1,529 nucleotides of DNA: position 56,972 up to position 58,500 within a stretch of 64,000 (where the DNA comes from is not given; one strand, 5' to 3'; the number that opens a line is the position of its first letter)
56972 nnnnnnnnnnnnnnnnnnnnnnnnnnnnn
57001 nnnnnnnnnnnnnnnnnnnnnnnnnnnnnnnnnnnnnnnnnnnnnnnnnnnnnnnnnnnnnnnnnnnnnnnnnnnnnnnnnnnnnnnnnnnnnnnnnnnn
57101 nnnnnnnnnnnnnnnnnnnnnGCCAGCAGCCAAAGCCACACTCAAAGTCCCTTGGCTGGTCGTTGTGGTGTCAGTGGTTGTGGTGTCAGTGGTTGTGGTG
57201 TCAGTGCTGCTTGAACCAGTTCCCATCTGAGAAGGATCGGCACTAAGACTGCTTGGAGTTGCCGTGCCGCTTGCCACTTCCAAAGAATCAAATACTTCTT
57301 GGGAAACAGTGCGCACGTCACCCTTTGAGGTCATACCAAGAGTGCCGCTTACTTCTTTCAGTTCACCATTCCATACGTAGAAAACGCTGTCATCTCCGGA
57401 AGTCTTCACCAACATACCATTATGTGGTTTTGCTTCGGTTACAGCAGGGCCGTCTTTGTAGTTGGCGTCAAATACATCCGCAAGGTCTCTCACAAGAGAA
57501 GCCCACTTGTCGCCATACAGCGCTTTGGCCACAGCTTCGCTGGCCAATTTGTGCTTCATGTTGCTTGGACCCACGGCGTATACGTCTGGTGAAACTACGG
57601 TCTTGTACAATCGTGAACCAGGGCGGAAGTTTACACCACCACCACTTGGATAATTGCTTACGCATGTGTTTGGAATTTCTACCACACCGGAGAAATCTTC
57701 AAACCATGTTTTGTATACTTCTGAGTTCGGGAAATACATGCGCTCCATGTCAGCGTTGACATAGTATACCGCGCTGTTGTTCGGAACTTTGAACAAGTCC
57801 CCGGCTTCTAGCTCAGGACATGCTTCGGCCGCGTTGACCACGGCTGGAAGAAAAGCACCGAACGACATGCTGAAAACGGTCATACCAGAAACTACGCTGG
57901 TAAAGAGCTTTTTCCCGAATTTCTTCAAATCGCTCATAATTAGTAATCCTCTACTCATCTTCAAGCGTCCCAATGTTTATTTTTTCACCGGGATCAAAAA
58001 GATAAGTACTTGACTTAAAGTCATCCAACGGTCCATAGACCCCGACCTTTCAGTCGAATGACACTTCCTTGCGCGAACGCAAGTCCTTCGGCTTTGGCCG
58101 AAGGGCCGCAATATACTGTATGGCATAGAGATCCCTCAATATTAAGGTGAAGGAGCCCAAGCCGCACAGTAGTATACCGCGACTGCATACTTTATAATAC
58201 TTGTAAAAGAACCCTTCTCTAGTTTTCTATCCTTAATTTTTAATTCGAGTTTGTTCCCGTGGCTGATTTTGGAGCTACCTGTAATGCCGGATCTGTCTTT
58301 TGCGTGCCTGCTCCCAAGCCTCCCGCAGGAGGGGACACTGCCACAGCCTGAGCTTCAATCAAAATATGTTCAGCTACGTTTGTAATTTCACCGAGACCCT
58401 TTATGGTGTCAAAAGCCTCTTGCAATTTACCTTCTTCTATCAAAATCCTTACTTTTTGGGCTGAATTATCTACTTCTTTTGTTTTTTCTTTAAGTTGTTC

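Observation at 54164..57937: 1269-aa surface protein with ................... linker next to the glycosylation island: candidate glycosylated S-layer or adhesin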

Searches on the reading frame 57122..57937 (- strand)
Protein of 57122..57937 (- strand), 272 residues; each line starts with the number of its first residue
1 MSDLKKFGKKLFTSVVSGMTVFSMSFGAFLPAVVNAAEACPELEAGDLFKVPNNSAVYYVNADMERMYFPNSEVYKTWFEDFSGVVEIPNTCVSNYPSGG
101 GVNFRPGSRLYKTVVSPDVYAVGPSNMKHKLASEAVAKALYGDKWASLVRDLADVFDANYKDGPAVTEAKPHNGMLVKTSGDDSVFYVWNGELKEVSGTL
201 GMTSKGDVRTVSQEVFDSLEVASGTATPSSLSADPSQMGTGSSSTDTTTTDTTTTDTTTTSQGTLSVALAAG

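Call 45: find_homologous_proteins(query=A2, max_evalue=0.00001)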
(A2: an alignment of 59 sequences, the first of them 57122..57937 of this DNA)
Query A2 (59 sequences) (272 aa, profile of the alignment): 235 proteins with E <= 0.00001 among 8000 candidates; the best 120 are listed.
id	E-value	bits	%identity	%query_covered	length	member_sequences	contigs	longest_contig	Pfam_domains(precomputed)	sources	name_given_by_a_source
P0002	0.0e+0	1836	57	100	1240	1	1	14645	-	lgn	-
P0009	0.0e+0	1806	53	100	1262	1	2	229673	-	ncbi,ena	-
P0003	0.0e+0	1790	59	88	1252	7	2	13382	-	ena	-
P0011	0.0e+0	1778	58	86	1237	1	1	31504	-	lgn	-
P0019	0.0e+0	1774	55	86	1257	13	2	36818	-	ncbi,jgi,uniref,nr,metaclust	ncbi:MAG: hypothetical protein A2469_00165 [Candidatus Magasanikbacteria bacterium RIFOXYC2_FULL_40_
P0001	0.0e+0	1773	100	100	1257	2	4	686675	-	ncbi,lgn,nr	ncbi:MAG: hypothetical protein HYY51_01135 [Candidatus Magasanikbacteria bacterium]|nr:hypothetical 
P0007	0.0e+0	1762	50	100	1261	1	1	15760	-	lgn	-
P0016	0.0e+0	1761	58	87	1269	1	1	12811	-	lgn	-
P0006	0.0e+0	1760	59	83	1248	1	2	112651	-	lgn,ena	-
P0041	0.0e+0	1756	44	100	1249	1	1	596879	-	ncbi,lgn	-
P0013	0.0e+0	1751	61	74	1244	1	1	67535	-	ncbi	-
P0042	0.0e+0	1746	55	88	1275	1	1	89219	-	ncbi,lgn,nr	ncbi:MAG: hypothetical protein HY569_02905 [Candidatus Magasanikbacteria bacterium]|nr:hypothetical 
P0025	0.0e+0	1744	51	87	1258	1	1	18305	-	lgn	-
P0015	0.0e+0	1736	54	87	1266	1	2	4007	-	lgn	-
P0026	0.0e+0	1729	55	85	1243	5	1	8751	-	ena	-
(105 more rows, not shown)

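Call 46: predict_structure(alignment_id=A2)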
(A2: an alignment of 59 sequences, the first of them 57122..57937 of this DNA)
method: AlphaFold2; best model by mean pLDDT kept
length: 272 residues; sequences in the alignment: 59
mean_pLDDT: 84.6   pTM: 0.73
mean pLDDT of the five models: 84.6, 84.0, 84.0, 83.6, 82.9
residues with pLDDT >= 90: 194; 70-90: 7; 50-70: 41; < 50: 30
segments of 3 or more residues with pLDDT < 50: 1-15, 240-247, 260-263
pLDDT, mean of each block of 10 residues (from residue 1): 43 50 54 67 96 96 95 96 96 96 97 97 96 98 98 94 97 98 98 98 96 98 96 79 49 54 57 50
secondary structure, 60 per line:
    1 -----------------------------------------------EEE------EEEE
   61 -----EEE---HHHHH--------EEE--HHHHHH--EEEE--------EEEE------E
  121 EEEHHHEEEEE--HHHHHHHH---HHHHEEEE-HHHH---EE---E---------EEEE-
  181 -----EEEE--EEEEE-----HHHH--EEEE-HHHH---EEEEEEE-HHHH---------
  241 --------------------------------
elements in order: E48-50 E57-60 E66-68 H72-76 E85-87 H90-95 E98-101 E110-113 E120-123 E127-131 H134-141 H145-148 E149-152 H154-157 E176-179 E186-189 E192-196 H202-205 E208-211 H213-216 E220-226 H228-231

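Call 50: fold_search(model_id=the predicted structure, library=pdb)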
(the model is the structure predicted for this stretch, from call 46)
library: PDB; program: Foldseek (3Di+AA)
matches with E <= 10: 143; with E <= 0.001: 6
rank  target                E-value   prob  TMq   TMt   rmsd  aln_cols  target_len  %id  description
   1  3x3n                  1.5e-04  0.99  0.19  0.15  23.0       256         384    7  Crystal structure of EccB1 of Mycobacterium tuberculosis in spacegroup P21 (released 2015-12-09)
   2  7nps_B1               2.2e-04  0.99  0.19  0.13  24.5       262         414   11  Structure of the periplasmic assembly from the ESX-5 inner membrane complex, C1 model (released 2021-05-26)
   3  7nps_B4               3.8e-04  0.99  0.19  0.13  25.4       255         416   12  Structure of the periplasmic assembly from the ESX-5 inner membrane complex, C1 model (released 2021-05-26)
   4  7np7_B1               3.8e-04  0.98  0.20  0.12  24.9       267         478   11  Structure of an intact ESX-5 inner membrane complex, Composite C1 model (released 2021-06-02)
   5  5ebc                  7.8e-04  0.97  0.20  0.15  23.1       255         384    9  Crystal structure of EccB1 of Mycobacterium tuberculosis in spacegroup P21 (state III) (released 2016-02-17)
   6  7np7_B4               9.7e-04  0.96  0.19  0.11  25.8       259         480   12  Structure of an intact ESX-5 inner membrane complex, Composite C1 model (released 2021-06-02)
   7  5ebd                  2.8e-03  0.92  0.19  0.14  23.8       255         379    8  Crystal structure of EccB1 of Mycobacterium tuberculosis in spacegroup P21 (state IV) (released 2016-02-17)
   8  5cyu                  4.1e-03  0.82  0.20  0.15  22.6       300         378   11  Structure of the soluble domain of EccB1 from the Mycobacterium smegmatis ESX-1 secretion system. (released 2015-08-12)
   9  4kk7                  4.3e-03  0.85  0.20  0.15  22.9       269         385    9  Structure of EccB1 from the type VII (ESX-1) secretion system of Mycobacterium tuberculosis. (released 2013-06-19)
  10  6sgy_A                4.8e-03  0.77  0.19  0.15  23.4       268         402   13  Structure of EccB3 dimer from the ESX-3 core complex (released 2019-10-09)
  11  3x3m                  1.4e-02  0.69  0.20  0.15  23.1       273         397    8  Crystal structure of EccB1 of Mycobacterium tuberculosis in spacegroup P212121 (released 2015-12-09)
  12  9ya3_J                4.2e-01  0.08  0.11  0.12  15.6       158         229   11  Cryo-EM structure of the apical region of subpellicular microtubule (SPMT) from Toxoplasma gondii (8-nm repeat) (released 2025-12-03)
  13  1j72                  6.6e-01  0.04  0.09  0.08  27.4       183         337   12  Crystal Structure of Mutant Macrophage Capping Protein (Cap G) with Actin-severing Activity in the Ca2+-Free Form (released 2003-06-24)
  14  9l5s_T                1.4e+00  0.03  0.12  0.10  17.0       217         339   12  Cryo-EM structure of the thermophile spliceosome (state B*Q1) (released 2025-03-12)
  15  8glv_Cp               1.5e+00  0.05  0.13  0.05  12.4       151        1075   11  96-nm repeat unit of doublet microtubules from Chlamydomonas reinhardtii flagella (released 2023-05-31)
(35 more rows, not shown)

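Call 99: search_solved_structures(query=A2, max_evalue=1)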
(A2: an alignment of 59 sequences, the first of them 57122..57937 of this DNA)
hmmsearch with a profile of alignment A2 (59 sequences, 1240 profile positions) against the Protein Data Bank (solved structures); distinct sequences matched with E-value up to 1: 3.
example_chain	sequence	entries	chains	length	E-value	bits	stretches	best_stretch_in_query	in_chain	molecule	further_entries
8s0l_B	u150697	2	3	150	0.35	11.9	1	932-992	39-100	Nanobody A07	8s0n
6dzi_W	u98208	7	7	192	0.45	11.5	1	799-877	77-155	50S ribosomal protein L25 | Large ribosomal subunit protein bL25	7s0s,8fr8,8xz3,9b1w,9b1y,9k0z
5o60_W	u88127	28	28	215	0.6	11.1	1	799-877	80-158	50S ribosomal protein L25 | Large ribosomal subunit protein bL25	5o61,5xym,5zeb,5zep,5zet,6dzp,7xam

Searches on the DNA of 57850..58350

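Call 60: search_rna_families(source=window, start=57850, end=58350, threshold=evalue, max_evalue=10)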
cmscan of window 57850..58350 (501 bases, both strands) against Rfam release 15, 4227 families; matches with E-value up to 10: 4.
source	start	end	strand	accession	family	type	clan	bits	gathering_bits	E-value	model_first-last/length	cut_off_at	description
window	58241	58338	+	RF00804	mir-240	Gene; miRNA;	-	18.4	67.5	1.1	1-99/99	no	mir-240 microRNA precursor family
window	58131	58232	-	RF02887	mgtC_leader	Cis-reg; leader;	-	17.8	48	0.48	1-114/114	no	Salmonella mgtC leader RNA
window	57972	58003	+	RF01080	UPD-PKib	Cis-reg;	-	16.8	39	2.4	1-32/32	no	Pseudoknot of upstream pseudoknot domain (UPD) of the 3'UTR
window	58186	58268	-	RF01929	bxd_1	Gene; lncRNA;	-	13.5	75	1.7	1-86/86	no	Bithoraxoid conserved region 1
